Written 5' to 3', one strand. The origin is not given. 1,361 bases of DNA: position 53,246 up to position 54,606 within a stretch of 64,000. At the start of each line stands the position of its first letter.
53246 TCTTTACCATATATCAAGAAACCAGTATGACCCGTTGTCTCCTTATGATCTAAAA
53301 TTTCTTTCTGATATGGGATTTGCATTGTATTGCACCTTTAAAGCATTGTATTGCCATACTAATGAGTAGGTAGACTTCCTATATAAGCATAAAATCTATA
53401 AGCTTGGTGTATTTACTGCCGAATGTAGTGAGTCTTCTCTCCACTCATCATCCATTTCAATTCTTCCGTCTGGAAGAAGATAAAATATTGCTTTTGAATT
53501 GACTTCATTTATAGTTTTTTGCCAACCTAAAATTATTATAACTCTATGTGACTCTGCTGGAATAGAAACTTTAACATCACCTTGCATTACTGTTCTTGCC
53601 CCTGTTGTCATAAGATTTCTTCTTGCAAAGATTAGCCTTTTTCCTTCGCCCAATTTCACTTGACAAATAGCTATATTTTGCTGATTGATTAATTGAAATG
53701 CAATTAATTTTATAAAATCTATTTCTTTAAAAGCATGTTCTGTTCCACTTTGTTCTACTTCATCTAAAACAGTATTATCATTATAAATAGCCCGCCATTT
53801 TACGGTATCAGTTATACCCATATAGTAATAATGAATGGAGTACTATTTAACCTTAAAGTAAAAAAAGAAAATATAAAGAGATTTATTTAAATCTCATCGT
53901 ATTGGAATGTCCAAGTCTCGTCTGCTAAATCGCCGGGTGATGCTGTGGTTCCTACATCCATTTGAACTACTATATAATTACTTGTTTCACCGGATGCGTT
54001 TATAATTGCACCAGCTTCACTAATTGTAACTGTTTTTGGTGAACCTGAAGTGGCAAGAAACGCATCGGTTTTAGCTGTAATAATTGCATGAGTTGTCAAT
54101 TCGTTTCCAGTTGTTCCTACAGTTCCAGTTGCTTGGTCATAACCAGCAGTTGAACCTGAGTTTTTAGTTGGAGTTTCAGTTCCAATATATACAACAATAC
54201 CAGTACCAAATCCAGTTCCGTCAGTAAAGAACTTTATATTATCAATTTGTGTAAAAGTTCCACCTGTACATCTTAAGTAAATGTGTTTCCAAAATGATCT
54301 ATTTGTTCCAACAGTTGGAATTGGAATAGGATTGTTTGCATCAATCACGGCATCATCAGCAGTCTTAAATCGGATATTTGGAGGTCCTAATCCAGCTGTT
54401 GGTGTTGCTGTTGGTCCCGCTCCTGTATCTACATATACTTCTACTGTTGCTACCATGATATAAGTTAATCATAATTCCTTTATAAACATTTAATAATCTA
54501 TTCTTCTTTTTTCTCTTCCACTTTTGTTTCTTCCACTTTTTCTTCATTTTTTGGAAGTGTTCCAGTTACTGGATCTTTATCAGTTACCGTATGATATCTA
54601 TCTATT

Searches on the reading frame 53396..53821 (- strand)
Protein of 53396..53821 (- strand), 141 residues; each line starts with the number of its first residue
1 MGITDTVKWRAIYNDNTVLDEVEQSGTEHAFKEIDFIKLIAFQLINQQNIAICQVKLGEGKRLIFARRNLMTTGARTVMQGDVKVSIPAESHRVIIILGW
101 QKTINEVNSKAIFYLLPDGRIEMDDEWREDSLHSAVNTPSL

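Call 6: search_protein_families(library=phrogs, proteins=[window:53396-53821:-], max_evalue=0.001)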
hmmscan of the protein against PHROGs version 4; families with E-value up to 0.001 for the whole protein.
window:53396-53821:- (141 aa): 0 families

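Call 80: search_protein_families(library=pfam, proteins=[window:53396-53821:-], max_evalue=1)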
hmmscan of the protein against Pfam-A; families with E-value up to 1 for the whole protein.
window:53396-53821:- (141 aa): 2 families
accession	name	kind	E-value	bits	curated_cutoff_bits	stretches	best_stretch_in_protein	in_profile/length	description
PF07574.19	SMC_Nse1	-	0.1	12.9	23.3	1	16-71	79-134/194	Nse1 non-SMC component of SMC5-6 complex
PF07481.16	DUF1521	-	0.18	12.3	23.6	1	32-78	56-100/169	Domain of Unknown Function (DUF1521)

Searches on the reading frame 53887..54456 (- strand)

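Call 6: search_protein_families(library=phrogs, proteins=[window:53887-54456:-], max_evalue=0.001)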
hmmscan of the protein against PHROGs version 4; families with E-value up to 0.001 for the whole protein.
window:53887-54456:- (189 aa): 0 families

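Call 80: search_protein_families(library=pfam, proteins=[window:53887-54456:-], max_evalue=1)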
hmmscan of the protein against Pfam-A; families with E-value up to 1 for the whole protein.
window:53887-54456:- (189 aa): 1 family
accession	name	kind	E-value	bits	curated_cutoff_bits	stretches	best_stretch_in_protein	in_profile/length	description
PF19750.4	DUF6237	-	0.18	12.4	25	1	95-122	2-29/90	Family of unknown function (DUF6237)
